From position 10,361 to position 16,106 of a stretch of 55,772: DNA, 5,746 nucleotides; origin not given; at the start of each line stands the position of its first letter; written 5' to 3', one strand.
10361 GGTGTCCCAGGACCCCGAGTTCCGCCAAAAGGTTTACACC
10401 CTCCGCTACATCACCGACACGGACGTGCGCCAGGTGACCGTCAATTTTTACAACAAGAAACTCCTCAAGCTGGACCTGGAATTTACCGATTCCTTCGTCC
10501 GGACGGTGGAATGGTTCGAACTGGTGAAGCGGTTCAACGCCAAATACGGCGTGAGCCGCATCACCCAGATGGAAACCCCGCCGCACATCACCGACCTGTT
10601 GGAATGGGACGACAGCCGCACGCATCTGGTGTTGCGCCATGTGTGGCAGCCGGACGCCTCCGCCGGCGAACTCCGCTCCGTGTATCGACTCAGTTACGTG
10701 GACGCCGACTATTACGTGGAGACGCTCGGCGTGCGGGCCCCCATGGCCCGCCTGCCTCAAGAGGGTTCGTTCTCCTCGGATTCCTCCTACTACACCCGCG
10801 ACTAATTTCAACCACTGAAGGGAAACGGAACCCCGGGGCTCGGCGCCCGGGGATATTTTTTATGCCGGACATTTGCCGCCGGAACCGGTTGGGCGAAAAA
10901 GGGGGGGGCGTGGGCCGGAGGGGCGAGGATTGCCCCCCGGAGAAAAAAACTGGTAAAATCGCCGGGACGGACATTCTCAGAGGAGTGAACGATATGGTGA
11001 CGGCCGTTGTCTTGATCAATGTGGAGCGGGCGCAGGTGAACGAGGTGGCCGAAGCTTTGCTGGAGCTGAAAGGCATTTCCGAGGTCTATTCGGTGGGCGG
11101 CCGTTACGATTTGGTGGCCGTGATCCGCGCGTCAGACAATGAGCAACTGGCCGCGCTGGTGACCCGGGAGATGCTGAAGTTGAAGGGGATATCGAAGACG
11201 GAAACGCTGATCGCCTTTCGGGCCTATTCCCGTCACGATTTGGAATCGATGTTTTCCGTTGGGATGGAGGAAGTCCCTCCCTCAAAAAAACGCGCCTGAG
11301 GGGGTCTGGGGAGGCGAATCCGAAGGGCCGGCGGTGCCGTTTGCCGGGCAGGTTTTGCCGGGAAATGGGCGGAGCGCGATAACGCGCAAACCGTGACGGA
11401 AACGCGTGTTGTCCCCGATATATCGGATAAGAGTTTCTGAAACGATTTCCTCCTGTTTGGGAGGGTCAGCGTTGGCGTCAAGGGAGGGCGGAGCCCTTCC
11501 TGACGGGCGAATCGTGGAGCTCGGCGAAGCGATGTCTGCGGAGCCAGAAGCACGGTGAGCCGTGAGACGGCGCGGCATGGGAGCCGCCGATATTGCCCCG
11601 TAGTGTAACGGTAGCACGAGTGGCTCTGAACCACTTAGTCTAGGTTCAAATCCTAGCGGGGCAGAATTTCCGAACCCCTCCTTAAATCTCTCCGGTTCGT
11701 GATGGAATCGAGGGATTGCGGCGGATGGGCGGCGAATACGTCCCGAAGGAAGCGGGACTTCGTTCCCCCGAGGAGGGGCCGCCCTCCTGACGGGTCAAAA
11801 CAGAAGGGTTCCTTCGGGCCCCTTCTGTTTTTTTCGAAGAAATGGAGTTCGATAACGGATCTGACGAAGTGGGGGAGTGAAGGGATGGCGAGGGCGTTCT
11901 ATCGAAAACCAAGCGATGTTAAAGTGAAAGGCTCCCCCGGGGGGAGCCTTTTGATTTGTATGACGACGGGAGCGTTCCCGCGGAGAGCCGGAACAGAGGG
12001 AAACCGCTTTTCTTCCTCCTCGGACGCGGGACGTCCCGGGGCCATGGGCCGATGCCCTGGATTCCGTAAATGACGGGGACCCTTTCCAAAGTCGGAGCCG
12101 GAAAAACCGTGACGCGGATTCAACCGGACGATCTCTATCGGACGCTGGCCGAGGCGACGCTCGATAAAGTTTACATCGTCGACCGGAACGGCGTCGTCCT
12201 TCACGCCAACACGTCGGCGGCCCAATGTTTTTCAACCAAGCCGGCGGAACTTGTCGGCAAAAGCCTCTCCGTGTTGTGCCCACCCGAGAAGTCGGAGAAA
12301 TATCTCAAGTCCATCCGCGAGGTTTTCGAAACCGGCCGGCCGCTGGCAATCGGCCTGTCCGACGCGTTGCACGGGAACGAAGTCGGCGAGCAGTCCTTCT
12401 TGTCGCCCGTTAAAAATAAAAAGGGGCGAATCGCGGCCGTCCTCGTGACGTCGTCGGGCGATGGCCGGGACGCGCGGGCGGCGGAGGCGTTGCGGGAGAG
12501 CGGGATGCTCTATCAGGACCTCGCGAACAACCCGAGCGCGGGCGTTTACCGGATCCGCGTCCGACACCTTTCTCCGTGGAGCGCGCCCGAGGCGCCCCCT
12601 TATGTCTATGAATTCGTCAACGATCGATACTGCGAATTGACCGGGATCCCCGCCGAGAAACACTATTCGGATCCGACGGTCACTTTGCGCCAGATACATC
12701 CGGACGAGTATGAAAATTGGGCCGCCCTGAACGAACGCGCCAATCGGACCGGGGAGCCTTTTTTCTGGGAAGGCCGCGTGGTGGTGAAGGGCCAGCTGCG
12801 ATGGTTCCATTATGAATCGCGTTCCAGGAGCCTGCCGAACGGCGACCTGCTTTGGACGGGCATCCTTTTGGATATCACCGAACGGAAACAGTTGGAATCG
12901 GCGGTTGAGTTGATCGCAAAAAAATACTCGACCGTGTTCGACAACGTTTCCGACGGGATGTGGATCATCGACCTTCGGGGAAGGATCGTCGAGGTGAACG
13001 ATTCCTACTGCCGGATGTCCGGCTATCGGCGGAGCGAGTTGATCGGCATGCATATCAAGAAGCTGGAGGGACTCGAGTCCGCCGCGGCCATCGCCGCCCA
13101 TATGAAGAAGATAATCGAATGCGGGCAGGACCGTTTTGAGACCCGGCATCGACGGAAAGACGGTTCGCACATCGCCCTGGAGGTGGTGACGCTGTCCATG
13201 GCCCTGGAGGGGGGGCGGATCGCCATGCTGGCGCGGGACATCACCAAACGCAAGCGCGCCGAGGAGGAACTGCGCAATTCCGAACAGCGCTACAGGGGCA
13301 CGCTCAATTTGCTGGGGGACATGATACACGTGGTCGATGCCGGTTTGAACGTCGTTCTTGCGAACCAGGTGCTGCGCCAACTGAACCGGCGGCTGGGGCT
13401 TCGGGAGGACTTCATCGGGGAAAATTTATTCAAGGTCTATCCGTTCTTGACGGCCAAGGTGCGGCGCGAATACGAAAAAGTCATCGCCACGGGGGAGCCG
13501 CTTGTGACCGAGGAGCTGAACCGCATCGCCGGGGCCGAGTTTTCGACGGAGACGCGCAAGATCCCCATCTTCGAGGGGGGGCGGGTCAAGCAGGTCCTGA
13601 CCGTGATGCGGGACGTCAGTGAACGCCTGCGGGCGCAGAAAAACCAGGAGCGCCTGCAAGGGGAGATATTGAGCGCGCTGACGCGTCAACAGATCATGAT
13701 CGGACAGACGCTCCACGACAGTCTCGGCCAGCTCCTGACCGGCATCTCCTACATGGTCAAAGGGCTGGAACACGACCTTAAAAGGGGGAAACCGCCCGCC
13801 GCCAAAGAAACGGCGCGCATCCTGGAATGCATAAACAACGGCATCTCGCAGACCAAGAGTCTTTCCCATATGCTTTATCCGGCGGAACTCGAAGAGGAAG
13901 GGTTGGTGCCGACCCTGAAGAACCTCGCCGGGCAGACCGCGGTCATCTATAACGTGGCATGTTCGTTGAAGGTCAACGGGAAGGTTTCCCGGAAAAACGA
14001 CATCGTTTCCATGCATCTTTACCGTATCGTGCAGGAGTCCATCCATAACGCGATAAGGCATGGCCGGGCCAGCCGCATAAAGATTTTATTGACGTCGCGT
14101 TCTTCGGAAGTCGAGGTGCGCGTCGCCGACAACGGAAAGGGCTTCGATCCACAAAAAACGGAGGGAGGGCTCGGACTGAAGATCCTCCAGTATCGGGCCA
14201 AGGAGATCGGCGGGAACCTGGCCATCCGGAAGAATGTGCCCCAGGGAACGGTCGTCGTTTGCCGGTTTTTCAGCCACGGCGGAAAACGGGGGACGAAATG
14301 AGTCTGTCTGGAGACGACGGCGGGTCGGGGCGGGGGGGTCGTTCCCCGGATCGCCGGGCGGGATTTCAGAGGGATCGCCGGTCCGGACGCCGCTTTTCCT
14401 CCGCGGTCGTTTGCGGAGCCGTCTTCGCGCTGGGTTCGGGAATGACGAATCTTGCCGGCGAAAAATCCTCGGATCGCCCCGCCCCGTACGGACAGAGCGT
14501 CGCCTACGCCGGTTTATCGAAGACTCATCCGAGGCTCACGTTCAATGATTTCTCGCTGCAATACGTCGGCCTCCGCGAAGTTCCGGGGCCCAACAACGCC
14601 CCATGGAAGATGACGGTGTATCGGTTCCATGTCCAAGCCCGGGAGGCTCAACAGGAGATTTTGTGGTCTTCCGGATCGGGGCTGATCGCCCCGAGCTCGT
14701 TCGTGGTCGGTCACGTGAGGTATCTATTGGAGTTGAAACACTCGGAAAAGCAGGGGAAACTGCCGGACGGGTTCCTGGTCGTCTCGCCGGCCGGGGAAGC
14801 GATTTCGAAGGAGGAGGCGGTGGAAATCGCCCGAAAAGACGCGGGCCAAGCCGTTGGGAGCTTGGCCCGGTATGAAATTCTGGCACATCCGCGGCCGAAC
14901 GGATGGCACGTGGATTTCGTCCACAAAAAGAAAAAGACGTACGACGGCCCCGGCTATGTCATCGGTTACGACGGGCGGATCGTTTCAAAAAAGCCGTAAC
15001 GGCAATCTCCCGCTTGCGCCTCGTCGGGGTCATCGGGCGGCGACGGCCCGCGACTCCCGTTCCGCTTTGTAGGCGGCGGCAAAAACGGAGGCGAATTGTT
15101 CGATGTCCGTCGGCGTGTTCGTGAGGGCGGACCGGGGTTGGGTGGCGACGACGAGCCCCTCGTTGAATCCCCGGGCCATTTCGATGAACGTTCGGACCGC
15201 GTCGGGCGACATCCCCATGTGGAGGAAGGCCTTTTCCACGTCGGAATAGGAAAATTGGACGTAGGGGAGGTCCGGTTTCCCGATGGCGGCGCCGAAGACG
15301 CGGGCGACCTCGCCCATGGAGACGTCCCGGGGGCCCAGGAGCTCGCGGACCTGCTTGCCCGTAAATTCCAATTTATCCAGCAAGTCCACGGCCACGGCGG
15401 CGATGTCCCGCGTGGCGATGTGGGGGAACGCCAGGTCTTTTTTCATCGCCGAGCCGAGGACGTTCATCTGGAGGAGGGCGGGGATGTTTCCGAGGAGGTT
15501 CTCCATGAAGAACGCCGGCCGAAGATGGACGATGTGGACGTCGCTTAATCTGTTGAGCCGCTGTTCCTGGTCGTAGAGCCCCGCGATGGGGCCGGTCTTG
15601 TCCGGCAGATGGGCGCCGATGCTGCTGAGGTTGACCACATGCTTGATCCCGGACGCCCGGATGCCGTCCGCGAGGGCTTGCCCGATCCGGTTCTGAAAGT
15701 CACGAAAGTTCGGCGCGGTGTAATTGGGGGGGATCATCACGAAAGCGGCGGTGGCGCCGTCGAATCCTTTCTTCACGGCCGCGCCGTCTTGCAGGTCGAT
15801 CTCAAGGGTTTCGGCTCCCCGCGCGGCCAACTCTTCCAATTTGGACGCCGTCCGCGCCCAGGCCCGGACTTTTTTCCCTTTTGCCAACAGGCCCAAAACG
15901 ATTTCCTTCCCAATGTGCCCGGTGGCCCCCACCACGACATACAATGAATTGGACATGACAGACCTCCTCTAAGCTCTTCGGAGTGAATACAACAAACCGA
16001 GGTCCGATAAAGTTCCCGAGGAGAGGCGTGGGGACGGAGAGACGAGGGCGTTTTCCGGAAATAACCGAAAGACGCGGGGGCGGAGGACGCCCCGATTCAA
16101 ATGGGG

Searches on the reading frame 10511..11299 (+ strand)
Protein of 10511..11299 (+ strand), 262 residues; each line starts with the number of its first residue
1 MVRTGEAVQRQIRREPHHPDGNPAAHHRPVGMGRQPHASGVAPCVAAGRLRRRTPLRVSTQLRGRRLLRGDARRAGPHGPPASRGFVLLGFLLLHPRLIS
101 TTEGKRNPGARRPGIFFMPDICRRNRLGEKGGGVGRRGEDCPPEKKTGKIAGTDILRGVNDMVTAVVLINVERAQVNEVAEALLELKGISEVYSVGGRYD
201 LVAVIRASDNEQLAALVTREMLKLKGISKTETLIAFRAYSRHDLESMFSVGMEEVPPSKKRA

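Call 70: search_protein_families(library=pfam, proteins=[window:10511-11299:+], max_evalue=0.001)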
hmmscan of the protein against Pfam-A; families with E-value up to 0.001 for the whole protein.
window:10511-11299:+ (262 aa): 1 family
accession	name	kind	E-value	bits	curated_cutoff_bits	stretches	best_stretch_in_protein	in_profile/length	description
PF01037.27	AsnC_trans_reg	-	1.6e-15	57.2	25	1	167-237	1-72/73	Lrp/AsnC ligand binding domain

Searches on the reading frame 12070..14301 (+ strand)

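Call 70: search_protein_families(library=pfam, proteins=[window:12070-14301:+], max_evalue=0.001)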
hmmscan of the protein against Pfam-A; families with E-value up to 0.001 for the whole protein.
window:12070-14301:+ (743 aa): 9 families
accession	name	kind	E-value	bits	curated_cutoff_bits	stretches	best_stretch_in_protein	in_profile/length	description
PF08448.16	PAS_4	-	1.6e-44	151.1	23.1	3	413-519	2-108/110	PAS fold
PF00989.32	PAS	-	1e-35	122.6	22.6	3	285-391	2-113/113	PAS fold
PF13426.13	PAS_9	-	1.2e-29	103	27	3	294-393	1-103/103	PAS domain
PF13188.13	PAS_8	-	4e-20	71.4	21.8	1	285-326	2-40/65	PAS domain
PF02518.31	HATPase_c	-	1.5e-13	51.6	26.4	1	647-733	3-107/111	Histidine kinase-, DNA gyrase B-, and HSP90-like ATPase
PF08447.18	PAS_3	-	1.5e-13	51.2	25.6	1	307-373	2-71/89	PAS fold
PF07730.19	HisKA_3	-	8.6e-09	36.3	24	1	544-607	5-68/68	Histidine kinase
PF12860.13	PAS_7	-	3.1e-07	31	27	1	290-399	1-115/115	PAS fold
PF13581.12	HATPase_c_2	-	3.2e-06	27.6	27.4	1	653-713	35-112/127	Histidine kinase-like ATPase domain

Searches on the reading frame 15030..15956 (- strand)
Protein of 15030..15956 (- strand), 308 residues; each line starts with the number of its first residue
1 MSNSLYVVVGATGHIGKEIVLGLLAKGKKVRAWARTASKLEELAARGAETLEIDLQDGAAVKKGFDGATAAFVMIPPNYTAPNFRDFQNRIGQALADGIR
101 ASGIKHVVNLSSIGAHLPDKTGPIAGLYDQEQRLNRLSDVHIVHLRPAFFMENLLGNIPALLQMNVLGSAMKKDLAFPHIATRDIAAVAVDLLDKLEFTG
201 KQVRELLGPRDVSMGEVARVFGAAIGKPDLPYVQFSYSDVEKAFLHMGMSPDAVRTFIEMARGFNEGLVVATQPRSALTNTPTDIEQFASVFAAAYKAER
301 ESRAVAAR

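Call 8: search_protein_families(library=pfam, proteins=[window:15030-15956:-], max_evalue=0.01)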
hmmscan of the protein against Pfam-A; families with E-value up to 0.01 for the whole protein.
window:15030-15956:- (308 aa): 8 families
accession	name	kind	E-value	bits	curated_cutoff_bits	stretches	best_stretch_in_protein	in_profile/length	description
PF05368.20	NmrA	-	1.6e-22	80.9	27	1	4-266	3-269/298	NmrA-like family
PF13460.12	NAD_binding_10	-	2.7e-17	63.7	27.2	1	10-194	1-182/184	NAD(P)H-binding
PF01370.27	Epimerase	-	3.2e-06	27.2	20.9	1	7-114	2-116/240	NAD dependent epimerase/dehydratase family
PF00106.31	adh_short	-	6e-05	23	26.6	1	7-71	4-74/195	short chain dehydrogenase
PF03807.23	F420_oxidored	-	0.00027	21.9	21.6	0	11-50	6-48/94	NADP oxidoreductase coenzyme F420-dependent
PF03446.21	NAD_binding_2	-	0.0036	17.8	21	1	12-52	7-47/161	NAD binding domain of 6-phosphogluconate dehydrogenase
PF01073.25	3Beta_HSD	-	0.0041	16.6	22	1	7-116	1-120/280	3-beta hydroxysteroid dehydrogenase/isomerase family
PF08659.16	KR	-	0.0075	16.6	22.6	0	5-64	2-71/180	KR domain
